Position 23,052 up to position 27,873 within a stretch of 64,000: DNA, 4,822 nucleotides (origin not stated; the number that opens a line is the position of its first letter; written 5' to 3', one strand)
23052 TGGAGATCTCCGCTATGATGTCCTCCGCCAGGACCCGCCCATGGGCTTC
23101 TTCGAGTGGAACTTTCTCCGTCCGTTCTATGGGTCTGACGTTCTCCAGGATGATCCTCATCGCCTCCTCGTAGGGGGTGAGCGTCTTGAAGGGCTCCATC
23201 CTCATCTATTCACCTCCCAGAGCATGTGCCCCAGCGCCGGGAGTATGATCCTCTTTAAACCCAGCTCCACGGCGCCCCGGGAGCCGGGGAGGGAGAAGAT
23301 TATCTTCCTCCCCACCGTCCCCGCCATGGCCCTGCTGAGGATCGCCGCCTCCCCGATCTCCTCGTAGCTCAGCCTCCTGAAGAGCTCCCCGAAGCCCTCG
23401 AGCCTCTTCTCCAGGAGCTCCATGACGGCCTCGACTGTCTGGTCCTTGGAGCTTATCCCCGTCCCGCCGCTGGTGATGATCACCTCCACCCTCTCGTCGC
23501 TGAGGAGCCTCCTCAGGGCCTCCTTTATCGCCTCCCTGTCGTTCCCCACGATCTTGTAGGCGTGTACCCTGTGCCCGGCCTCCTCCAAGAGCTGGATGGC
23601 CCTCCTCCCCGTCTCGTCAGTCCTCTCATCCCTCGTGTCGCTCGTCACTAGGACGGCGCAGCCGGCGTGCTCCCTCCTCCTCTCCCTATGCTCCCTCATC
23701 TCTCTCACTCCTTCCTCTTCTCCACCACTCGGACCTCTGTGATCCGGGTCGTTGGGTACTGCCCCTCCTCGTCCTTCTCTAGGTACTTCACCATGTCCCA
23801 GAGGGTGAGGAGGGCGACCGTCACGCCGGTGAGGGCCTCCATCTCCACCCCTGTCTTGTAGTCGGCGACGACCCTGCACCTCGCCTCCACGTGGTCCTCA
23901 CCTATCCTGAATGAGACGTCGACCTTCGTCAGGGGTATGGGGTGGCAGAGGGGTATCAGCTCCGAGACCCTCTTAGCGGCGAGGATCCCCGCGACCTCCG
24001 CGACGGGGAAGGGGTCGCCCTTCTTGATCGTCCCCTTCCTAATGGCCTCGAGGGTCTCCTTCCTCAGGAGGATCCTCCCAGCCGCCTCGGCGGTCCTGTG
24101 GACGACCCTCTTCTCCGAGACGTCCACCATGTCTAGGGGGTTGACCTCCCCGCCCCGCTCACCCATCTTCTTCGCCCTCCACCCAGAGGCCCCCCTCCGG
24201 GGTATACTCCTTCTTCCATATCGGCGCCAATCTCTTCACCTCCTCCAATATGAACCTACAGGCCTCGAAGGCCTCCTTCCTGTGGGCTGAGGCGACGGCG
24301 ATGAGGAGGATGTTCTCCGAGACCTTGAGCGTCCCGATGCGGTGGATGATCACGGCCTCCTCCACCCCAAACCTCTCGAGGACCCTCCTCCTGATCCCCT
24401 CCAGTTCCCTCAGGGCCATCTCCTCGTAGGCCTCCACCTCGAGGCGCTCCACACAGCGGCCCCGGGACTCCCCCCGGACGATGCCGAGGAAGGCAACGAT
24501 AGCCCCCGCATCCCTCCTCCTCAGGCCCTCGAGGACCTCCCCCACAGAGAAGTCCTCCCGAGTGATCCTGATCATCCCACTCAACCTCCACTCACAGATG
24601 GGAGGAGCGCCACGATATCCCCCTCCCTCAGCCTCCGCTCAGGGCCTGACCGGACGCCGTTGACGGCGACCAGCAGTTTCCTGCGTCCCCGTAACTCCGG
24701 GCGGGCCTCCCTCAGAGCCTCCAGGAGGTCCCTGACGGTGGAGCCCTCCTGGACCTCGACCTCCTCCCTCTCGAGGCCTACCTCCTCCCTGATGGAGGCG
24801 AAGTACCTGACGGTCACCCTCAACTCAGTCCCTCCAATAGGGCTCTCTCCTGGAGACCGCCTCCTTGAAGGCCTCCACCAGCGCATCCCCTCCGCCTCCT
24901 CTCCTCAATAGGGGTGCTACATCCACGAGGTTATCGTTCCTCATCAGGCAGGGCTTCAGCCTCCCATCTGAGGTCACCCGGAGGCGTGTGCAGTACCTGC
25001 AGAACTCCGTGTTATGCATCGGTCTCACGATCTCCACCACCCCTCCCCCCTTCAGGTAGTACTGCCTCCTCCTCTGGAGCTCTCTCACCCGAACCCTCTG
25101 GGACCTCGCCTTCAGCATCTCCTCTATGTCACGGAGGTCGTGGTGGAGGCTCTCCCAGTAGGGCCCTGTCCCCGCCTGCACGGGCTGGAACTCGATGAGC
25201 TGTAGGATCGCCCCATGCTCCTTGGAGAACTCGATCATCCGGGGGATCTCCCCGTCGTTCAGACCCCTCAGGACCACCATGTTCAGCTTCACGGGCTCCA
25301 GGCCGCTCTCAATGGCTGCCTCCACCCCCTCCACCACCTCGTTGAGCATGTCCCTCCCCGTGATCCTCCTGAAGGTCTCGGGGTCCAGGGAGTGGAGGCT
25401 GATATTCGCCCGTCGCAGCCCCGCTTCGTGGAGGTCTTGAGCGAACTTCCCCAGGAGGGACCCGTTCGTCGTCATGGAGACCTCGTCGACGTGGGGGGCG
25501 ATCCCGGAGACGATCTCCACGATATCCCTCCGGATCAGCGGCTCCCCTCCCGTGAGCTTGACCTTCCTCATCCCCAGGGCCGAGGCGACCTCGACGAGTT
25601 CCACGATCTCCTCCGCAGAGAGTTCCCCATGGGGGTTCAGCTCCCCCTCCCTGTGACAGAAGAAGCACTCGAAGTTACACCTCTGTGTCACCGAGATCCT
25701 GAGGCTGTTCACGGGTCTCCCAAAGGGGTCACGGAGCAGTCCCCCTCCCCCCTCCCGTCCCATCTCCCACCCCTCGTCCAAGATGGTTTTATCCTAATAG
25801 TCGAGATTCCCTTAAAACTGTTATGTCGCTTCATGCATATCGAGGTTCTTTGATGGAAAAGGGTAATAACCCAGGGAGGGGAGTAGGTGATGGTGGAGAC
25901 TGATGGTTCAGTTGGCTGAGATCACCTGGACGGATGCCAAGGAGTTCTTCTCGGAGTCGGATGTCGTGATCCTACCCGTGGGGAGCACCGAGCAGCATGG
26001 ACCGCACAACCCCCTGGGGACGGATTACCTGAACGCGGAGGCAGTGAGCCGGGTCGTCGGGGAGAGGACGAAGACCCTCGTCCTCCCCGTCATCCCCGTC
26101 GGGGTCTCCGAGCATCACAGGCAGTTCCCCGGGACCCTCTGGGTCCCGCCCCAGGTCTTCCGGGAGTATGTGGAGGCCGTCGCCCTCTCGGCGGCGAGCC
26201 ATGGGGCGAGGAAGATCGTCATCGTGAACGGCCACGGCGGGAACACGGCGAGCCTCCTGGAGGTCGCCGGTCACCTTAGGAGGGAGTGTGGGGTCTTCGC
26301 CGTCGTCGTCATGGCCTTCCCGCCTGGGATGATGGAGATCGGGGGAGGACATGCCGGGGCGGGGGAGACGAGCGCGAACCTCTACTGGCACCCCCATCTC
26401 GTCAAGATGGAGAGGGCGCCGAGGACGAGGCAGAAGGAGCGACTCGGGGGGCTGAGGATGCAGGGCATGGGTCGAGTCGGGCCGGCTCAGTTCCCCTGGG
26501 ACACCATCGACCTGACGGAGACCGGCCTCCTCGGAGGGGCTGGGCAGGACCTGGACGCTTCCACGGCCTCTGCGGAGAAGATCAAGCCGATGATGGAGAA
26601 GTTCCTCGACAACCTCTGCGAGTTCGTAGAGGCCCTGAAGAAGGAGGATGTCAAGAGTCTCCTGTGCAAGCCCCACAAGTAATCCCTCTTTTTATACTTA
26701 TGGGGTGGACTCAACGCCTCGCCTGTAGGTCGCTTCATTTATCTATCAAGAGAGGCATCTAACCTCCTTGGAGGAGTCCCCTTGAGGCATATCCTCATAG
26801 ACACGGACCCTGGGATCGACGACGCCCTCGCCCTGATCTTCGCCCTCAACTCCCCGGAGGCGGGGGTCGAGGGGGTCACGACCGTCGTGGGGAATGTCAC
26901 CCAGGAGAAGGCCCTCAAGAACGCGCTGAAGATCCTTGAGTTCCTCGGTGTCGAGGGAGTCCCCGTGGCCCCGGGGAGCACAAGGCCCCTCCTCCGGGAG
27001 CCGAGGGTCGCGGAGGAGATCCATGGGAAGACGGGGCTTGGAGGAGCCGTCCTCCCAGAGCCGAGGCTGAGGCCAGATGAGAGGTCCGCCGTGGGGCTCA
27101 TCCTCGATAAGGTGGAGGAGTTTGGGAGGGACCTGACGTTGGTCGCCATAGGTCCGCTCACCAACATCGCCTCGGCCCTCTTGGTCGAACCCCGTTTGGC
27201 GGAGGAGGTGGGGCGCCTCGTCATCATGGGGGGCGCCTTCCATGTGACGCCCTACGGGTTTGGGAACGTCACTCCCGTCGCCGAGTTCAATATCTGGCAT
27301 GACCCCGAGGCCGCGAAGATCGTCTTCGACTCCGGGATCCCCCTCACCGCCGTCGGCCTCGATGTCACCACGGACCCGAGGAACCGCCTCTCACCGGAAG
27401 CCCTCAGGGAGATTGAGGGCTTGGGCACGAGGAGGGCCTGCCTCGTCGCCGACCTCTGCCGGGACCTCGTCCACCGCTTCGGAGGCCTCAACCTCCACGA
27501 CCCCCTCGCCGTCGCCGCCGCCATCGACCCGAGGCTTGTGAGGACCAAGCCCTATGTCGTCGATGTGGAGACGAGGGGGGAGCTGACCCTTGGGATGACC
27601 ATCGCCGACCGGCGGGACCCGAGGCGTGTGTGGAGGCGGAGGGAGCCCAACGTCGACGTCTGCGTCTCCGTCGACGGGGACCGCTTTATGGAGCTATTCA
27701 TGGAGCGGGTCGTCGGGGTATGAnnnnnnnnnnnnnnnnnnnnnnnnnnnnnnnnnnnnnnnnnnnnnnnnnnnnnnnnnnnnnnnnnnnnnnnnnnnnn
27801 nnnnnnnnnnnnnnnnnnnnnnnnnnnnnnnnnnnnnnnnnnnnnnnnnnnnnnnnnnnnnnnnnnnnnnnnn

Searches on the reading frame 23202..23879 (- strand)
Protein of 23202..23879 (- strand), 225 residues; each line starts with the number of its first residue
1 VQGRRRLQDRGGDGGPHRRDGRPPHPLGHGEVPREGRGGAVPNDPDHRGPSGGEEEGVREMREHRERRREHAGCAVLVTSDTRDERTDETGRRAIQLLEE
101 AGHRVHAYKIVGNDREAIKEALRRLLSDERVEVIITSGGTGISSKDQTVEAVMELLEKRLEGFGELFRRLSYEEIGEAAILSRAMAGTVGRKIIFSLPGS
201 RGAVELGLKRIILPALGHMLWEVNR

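Call 59: search_protein_families(library=pfam, proteins=[window:23202-23879:-], max_evalue=0.00001)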
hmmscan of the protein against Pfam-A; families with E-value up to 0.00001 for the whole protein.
window:23202-23879:- (225 aa): 1 family
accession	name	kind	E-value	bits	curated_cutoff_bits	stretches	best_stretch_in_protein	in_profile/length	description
PF00994.29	MoCF_biosynth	-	2.7e-32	111.9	26.6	1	75-218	1-144/144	Probable molybdopterin binding domain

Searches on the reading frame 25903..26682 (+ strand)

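Call 59: search_protein_families(library=pfam, proteins=[window:25903-26682:+], max_evalue=0.00001)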
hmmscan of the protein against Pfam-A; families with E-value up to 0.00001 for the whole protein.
window:25903-26682:+ (259 aa): 1 family
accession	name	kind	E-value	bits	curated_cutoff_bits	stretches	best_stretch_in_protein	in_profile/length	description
PF02633.19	Creatininase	-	4.5e-66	223.1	31.3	1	5-242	1-238/238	Creatinine amidohydrolase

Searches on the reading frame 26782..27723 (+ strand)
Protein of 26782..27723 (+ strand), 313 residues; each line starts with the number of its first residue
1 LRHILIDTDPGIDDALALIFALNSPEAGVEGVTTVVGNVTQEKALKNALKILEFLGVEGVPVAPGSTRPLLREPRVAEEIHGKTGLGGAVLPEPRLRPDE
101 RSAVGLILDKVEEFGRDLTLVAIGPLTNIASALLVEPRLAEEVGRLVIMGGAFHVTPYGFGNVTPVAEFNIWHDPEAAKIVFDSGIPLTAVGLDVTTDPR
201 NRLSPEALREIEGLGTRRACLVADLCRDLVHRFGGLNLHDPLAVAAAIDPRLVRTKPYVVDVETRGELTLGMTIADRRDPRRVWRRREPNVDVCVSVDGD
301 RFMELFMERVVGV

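Call 59: search_protein_families(library=pfam, proteins=[window:26782-27723:+], max_evalue=0.00001)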
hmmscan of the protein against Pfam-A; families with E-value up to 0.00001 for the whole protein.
window:26782-27723:+ (313 aa): 1 family
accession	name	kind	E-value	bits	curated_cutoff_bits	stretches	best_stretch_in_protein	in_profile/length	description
PF01156.24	IU_nuc_hydro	-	1.5e-96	324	34.2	1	4-304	1-297/297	Inosine-uridine preferring nucleoside hydrolase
